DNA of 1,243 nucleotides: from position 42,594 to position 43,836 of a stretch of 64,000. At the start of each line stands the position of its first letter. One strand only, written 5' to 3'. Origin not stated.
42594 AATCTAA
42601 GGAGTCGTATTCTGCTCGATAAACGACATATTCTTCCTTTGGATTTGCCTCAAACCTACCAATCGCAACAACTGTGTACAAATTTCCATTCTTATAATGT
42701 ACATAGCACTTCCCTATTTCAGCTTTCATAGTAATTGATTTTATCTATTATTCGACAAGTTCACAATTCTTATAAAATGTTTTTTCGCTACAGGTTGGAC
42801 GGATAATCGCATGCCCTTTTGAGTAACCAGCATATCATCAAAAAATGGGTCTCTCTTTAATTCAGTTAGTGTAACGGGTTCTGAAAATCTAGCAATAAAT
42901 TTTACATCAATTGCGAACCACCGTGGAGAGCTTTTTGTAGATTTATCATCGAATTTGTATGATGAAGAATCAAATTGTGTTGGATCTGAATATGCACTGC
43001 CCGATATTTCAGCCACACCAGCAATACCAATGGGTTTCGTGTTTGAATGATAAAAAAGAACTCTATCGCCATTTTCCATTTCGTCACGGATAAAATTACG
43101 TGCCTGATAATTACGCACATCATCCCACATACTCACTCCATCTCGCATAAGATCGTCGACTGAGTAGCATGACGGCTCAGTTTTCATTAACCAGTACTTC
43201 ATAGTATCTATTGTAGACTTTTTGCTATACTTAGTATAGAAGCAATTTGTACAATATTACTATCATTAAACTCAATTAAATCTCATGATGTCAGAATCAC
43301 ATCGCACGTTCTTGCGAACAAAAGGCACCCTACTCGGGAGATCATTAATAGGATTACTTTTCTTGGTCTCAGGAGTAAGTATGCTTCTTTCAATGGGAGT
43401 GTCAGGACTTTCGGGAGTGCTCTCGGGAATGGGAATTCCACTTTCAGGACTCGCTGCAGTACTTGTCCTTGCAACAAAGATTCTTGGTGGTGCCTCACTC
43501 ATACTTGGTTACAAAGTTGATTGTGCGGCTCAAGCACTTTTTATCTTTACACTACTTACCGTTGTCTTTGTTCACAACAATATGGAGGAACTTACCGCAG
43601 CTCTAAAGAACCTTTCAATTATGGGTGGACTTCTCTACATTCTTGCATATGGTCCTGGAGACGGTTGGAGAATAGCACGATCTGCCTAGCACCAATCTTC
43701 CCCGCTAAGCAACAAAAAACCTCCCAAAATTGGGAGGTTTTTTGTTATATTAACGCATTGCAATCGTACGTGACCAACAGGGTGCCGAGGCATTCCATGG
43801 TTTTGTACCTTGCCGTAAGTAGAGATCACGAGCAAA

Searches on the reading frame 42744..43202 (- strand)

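Call 74: search_protein_families(library=pfam, proteins=[window:42744-43202:-], max_evalue=0.01)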
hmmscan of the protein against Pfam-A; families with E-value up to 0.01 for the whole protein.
window:42744-43202:- (153 aa): 1 family
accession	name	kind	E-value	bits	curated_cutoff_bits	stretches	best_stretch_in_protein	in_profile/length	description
PF01878.24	EVE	-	8.5e-52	175.4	23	1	2-148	1-144/145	EVE domain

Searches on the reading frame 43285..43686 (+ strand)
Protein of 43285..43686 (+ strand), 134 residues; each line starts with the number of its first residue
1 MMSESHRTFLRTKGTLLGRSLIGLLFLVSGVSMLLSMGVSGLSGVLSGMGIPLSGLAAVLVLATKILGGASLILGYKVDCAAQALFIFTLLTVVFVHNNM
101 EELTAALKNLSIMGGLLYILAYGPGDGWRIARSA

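Call 74: search_protein_families(library=pfam, proteins=[window:43285-43686:+], max_evalue=0.01)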
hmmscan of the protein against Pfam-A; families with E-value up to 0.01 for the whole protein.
window:43285-43686:+ (134 aa): 2 families
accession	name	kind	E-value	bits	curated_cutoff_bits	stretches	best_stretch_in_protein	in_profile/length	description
PF07681.17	DoxX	-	6.1e-13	49.7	23.6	1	14-98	1-85/85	DoxX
PF02077.20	SURF4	-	0.0096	16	27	0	59-121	67-129/267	SURF4 family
